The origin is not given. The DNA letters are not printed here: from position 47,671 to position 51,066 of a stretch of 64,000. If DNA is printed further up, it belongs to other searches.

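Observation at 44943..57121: Tandem array of four giant secreted paralogs with OppA-like and dockerin elements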

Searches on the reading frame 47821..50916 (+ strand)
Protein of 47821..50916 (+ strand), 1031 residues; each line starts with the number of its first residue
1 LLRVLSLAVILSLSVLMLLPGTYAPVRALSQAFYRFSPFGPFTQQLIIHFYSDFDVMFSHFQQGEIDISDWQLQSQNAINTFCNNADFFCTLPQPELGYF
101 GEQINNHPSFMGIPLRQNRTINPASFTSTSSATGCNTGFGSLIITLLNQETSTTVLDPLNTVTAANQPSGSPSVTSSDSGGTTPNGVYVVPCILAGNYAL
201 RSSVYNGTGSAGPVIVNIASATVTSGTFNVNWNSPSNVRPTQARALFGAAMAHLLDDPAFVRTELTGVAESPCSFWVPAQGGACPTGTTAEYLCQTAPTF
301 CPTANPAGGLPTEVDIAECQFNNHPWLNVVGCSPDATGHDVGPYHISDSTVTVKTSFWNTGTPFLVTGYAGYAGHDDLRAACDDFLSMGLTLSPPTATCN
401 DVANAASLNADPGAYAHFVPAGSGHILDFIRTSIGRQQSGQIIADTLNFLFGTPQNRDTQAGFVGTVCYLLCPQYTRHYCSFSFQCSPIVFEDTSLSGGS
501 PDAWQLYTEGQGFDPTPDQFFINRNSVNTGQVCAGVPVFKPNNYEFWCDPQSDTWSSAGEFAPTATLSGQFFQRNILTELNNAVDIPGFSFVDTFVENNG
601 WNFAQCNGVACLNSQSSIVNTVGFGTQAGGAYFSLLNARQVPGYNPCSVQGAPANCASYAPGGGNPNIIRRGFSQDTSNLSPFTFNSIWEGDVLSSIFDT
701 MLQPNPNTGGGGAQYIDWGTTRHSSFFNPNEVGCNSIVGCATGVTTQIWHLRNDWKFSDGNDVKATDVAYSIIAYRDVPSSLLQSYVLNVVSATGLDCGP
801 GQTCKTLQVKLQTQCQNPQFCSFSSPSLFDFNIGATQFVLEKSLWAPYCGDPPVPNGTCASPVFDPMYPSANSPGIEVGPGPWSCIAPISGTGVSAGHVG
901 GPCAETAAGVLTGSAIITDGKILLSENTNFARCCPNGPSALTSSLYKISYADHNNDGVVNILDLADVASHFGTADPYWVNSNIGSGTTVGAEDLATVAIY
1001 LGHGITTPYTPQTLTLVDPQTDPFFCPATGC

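Call 4: search_protein_families(library=pfam, proteins=[window:47821-50916:+], max_evalue=1)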
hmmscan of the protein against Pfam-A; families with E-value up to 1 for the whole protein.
window:47821-50916:+ (1031 aa): 2 families
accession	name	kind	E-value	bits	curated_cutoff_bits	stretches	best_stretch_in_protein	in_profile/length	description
PF00496.27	SBP_bac_5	-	5.7e-06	26.1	32.4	1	745-787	17-59/368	Bacterial extracellular solute-binding proteins, family 5 Middle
PF00404.24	Dockerin_1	-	0.057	14.1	22.9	1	950-972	1-23/57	Dockerin type I domain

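Call 5: search_protein_families(library=ncbifam, proteins=[window:47821-50916:+], max_evalue=1)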
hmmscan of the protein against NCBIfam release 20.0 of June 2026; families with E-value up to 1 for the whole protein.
window:47821-50916:+ (1031 aa): 0 families

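Call 6: find_homologous_proteins(query=window:47821-50916:+)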
Query window:47821-50916:+ (1031 aa): 50 proteins with E <= 0.001 among 8000 candidates.
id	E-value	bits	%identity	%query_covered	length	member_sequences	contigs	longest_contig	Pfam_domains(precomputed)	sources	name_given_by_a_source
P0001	0.0e+0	2396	100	99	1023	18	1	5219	PF00496.28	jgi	-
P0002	0.0e+0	1632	71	99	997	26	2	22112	-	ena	-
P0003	0.0e+0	1619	72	96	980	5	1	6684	-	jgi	jgi:hypothetical protein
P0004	0.0e+0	1617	71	98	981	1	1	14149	PF00496.28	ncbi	-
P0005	0.0e+0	1606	70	98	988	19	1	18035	PF00496.28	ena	-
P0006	0.0e+0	1586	70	97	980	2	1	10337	-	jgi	jgi:hypothetical protein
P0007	0.0e+0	1559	69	98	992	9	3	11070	PF00496.28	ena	-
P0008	0.0e+0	1554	67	98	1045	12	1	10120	PF00496.28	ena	-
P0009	0.0e+0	1540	67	99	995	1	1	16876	PF00496.28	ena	-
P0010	0.0e+0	1536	68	99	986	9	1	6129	PF00496.28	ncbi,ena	-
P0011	0.0e+0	1529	67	100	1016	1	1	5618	PF00496.28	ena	-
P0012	0.0e+0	1524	67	99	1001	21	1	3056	PF00496.28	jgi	-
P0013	0.0e+0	1490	67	96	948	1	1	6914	-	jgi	jgi:hypothetical protein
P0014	0.0e+0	1479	66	98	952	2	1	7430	PF00496.28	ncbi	-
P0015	0.0e+0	1473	67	98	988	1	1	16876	PF00496.28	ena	-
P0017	0.0e+0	1354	81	70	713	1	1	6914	PF00496.28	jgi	jgi:hypothetical protein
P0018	0.0e+0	1349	62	96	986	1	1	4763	PF00496.28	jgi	jgi:hypothetical protein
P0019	0.0e+0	1343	64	95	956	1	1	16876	PF00496.28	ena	-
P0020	0.0e+0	1279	71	58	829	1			PF00496.28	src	-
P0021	0.0e+0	1180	68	76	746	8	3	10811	PF00496.28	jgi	-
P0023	1.9e-296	1005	52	99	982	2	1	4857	PF00496.28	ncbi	-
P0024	1.4e-286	972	51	97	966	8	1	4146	PF00496.28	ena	-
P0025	2.0e-276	938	50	99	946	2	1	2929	PF00496.28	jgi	jgi:hypothetical protein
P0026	5.9e-272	924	48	100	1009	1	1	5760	-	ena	-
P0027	1.1e-269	916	50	99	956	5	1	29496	PF00496.28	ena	-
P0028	2.6e-267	908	48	99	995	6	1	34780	PF00496.28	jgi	jgi:hypothetical protein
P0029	2.5e-265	902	49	100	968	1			PF00496.28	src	-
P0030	7.2e-255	867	50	95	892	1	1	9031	PF00496.28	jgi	jgi:hypothetical protein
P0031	2.3e-254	865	49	95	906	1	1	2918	PF00496.28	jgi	-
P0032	4.3e-254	865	47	99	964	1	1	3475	PF00496.28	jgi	jgi:hypothetical protein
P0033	9.5e-252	857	46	99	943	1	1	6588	PF00496.28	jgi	jgi:hypothetical protein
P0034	4.1e-251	855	48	95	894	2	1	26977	PF00496.28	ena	-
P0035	1.0e-250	853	47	97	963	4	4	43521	PF00496.28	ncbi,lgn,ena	-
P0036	4.1e-246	838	50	85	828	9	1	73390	PF00496.28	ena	-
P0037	1.1e-245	837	48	95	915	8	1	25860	PF00496.28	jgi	-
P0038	3.2e-225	769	45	99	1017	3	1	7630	PF00496.28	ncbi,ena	-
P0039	7.1e-220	751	46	92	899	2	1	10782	PF00496.28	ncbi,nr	ncbi:MAG TPA: hypothetical protein VE955_06150, partial [Candidatus Dormibacteraeota bacterium]|nr:h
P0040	8.7e-219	748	45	99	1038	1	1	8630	PF00496.28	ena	-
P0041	2.3e-218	746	43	100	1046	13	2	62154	PF00496.28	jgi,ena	-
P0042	5.3e-214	732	43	100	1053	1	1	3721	PF00496.28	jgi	-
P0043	4.9e-207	709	42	100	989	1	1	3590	PF00496.28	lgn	-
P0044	1.2e-206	707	43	94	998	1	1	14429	PF00496.28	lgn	-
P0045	5.7e-198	679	42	94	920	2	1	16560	PF00496.28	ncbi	-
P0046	6.9e-181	622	40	100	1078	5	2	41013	PF00496.28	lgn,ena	-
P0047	7.3e-173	596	39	99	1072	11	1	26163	PF00496.28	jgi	-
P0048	2.3e-163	564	38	100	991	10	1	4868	PF00496.28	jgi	jgi:hypothetical protein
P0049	3.2e-162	560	39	99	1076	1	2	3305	PF00496.28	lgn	-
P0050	1.9e-105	372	34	98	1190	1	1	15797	PF00496.28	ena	-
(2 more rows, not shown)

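Call 14: find_related_loci(query=A1, collection=genome_contigs, flank=10000)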
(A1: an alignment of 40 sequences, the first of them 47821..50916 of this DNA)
Query A1 (1031 aa) in genome_contigs; peptide patterns used: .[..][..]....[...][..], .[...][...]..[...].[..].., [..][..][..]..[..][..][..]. (x = any residue, [..] = any of these).
116 stretches matched a pattern; 8 encode a relative of the query (tblastn E <= 1e-3); 6 distinct loci.
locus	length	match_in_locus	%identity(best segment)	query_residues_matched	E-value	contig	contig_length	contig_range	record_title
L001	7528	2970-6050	45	7-1031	0e+0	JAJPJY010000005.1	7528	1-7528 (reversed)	MAG: bacterium isolate Centralia_MAG_577 k107_13077576, whole genome shotgun sequence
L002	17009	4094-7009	39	7-1024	2e-180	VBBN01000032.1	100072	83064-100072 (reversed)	MAG: Candidatus Bathyarchaeota archaeon isolate BA_19 14_1009_16_40cm_scaffold_338, whole genome shotgun sequence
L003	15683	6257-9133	42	2-1024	0e+0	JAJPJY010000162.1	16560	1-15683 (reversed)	MAG: bacterium isolate Centralia_MAG_577 k107_12660915, whole genome shotgun sequence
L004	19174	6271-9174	40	1-1030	0e+0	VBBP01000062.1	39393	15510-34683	MAG: Candidatus Bathyarchaeota archaeon isolate BA_21 14_1009_12_30cm_scaffold_690, whole genome shotgun sequence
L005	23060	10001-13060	36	2-1031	9e-162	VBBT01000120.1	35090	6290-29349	MAG: Candidatus Bathyarchaeota archaeon isolate BA_25 14_0927_12_40cm_scaffold_918, whole genome shotgun sequence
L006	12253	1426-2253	29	658-904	2e-9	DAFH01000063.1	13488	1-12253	MAG TPA_asm: Candidatus Bathyarchaeota archaeon UBA185 UBA185_contig_46652, whole genome shotgun sequence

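Call 15: search_solved_structures(query=A1, max_evalue=1, show_alignments=2)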
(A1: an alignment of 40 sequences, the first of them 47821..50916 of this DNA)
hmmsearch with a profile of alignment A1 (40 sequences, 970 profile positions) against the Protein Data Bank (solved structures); distinct sequences matched with E-value up to 1: 48.
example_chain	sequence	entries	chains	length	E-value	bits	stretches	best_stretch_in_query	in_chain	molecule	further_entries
6tfq_A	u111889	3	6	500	8.1e-05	24.1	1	701-765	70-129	ABC transporter substrate-binding protein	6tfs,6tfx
7kz8_A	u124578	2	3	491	0.00024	22.6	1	699-765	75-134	Peptide/nickel transport system substrate-binding protein AapF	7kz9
9rd1_A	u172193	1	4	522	0.00065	21.1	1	701-724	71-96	Periplasmic oligopeptide-binding protein OppA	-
3tcf_A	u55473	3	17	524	0.00066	21.1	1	701-724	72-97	Periplasmic oligopeptide-binding protein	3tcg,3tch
4ra1_A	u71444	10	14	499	0.0027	19.1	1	623-729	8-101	ABC transporter, substrate binding protein (Agrocinopines A and B) | ABC transporter substrate-binding protein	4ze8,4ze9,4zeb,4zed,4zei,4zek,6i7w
8cke_A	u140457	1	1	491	0.0027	19.1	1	626-729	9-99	ABC transporter substrate-binding protein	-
4zec_A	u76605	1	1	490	0.0029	19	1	626-729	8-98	ABC transporter, substrate binding protein (Agrocinopines A and B)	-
1b05_A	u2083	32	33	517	0.005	18.2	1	701-724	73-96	PERIPLASMIC OLIGOPEPTIDE-BINDING PROTEIN | PROTEIN (OLIGO-PEPTIDE BINDING PROTEIN) | PERIPLASMIC OLIGO-PEPTIDE BINDING PROTEIN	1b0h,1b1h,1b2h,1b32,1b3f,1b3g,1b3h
3zs6_A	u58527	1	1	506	0.006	17.9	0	699-725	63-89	PERIPLASMIC OLIGOPEPTIDE-BINDING PROTEIN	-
4ofl_A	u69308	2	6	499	0.011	17.1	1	699-724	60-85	Extracytoplasmic Nickel-Binding Protein YpYntA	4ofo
6e3d_A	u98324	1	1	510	0.011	17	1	503-565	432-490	Periplasmic dipeptide-binding lipoprotein DPPA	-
6e4d_A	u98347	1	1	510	0.011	17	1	503-565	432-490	Periplasmic dipeptide-binding lipoprotein DPPA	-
5yyb_A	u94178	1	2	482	0.012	17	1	703-785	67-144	Putative ABC transporter periplasmic binding protein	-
8xfc_A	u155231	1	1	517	0.012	17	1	503-565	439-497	Probable periplasmic dipeptide-binding lipoprotein DppA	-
5z99_A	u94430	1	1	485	0.012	17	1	703-785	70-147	Putative ABC transporter periplasmic binding protein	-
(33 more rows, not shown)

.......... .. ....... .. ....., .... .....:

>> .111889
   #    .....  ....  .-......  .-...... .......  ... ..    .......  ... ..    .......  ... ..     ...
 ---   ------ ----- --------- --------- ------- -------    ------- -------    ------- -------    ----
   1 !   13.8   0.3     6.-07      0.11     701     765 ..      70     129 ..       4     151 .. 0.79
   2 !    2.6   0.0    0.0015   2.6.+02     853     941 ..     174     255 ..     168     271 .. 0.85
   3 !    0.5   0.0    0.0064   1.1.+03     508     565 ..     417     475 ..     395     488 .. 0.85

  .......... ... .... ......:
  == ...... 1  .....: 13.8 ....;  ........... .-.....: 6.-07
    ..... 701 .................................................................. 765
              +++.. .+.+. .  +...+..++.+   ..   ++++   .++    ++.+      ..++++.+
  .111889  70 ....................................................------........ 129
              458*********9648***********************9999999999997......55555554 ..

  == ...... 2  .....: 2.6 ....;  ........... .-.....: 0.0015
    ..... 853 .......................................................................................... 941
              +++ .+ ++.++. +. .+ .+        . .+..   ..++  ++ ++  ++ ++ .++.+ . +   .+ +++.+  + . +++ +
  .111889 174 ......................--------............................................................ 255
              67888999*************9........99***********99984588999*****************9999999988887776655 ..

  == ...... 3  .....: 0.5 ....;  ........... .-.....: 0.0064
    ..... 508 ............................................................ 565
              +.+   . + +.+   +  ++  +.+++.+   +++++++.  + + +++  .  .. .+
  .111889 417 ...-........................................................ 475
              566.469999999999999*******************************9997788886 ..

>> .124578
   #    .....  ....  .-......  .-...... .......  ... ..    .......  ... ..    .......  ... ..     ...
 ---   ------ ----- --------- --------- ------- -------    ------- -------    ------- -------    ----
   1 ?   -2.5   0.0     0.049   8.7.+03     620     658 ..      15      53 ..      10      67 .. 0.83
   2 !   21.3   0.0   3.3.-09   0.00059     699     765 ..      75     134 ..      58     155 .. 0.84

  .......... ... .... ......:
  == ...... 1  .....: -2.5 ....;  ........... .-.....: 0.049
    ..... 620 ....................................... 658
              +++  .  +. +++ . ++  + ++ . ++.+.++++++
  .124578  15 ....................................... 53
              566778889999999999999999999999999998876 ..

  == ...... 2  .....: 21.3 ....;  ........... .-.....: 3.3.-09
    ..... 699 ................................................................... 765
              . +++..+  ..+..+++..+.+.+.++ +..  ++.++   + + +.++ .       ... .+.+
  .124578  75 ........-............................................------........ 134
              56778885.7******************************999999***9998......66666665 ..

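Call 21: search_protein_families(library=pfam, proteins=[L005:6235-8418:+, L005:8531-9892:+, L005:9995-13063:+, L005:13373-14404:+, L005:14415-15830:+, L005:15868-16893:+, L005:16916-17923:+, L005:132-6059:+], max_evalue=0.001)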
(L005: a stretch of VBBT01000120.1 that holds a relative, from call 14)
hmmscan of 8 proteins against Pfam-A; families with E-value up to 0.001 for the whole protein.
L005:6235-8418:+ (727 aa): 2 families
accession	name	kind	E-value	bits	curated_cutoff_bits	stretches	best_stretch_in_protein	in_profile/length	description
PF18911.6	PKD_4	-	2.4e-22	79.2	27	1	610-679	13-85/85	PKD domain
PF00801.26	PKD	-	1.3e-19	70.4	23.5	2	608-671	6-73/80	PKD domain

L005:8531-9892:+ (453 aa): 3 families
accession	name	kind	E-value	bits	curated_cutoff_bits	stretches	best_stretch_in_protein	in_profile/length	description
PF18911.6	PKD_4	-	2.4e-12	47.2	27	1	208-287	4-74/85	PKD domain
PF00801.26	PKD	-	9.2e-11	42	23.5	1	215-285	7-69/80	PKD domain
PF00963.24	Cohesin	-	3.5e-07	30.9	24.1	1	50-144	4-104/139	Cohesin domain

L005:9995-13063:+ (1022 aa): 1 family
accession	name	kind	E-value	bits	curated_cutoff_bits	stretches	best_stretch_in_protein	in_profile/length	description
PF00496.27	SBP_bac_5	-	1.1e-16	61.4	32.4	1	757-884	17-129/368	Bacterial extracellular solute-binding proteins, family 5 Middle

L005:13373-14404:+ (343 aa): 1 family
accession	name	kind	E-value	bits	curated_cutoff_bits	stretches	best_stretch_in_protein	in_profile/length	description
PF00528.27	BPD_transp_1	-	3.3e-43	148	26.4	1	133-341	1-183/184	Binding-protein-dependent transport system inner membrane component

L005:14415-15830:+ (471 aa): 2 families
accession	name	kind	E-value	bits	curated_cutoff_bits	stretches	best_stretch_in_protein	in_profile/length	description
PF00528.27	BPD_transp_1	-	3.1e-30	105.7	26.4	1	285-469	1-184/184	Binding-protein-dependent transport system inner membrane component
PF12911.12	OppC_N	-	5.9e-07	29.7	23.9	1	15-63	4-53/53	N-terminal TM domain of oligopeptide transport permease C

L005:15868-16893:+ (341 aa): 3 families
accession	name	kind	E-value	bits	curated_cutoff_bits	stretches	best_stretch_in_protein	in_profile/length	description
PF00005.33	ABC_tran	-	1e-26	94.6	25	1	47-202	2-135/137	ABC transporter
PF08352.17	oligo_HPY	-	1.2e-23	83.7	27.1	1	255-319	1-65/65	Oligopeptide/dipeptide transporter, C-terminal region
PF13304.12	AAA_21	-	0.00047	20.8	27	0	168-239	230-303/304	AAA domain, putative AbiEii toxin, Type IV TA system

L005:16916-17923:+ (335 aa): 3 families
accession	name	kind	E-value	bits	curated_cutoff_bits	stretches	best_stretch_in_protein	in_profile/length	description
PF00005.33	ABC_tran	-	3e-33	115.8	25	1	38-191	2-136/137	ABC transporter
PF08352.17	oligo_HPY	-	6.6e-18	65.3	27.1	1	243-308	1-65/65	Oligopeptide/dipeptide transporter, C-terminal region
PF13304.12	AAA_21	-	4.9e-06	27.3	27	0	139-226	184-302/304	AAA domain, putative AbiEii toxin, Type IV TA system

L005:132-6059:+ (1975 aa): 7 families
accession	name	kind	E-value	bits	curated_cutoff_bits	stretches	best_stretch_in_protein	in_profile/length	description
PF18911.6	PKD_4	-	4.4e-25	88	27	2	530-585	16-73/85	PKD domain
PF00801.26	PKD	-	2.9e-20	72.5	23.5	3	527-583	10-68/80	PKD domain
PF01539.22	HCV_env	-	1.6e-08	34.9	22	0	924-968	120-164/190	Hepatitis C virus envelope glycoprotein E1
PF06030.18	WxLIP_PGBD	-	1.5e-06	28.7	27.3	0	1169-1207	81-120/121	WxL Interacting Protein, peptidoglycan binding domain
PF07495.19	Y_Y_Y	-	3.5e-06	27.2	26.6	0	1335-1363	33-62/65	Y_Y_Y domain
PF13927.12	Ig_3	-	3.6e-05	24.6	30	0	1887-1960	3-68/78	Immunoglobulin domain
PF07833.16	Cu_amine_oxidN1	-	0.00019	21.8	24.2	0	925-976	24-74/108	Copper amine oxidase N-terminal domain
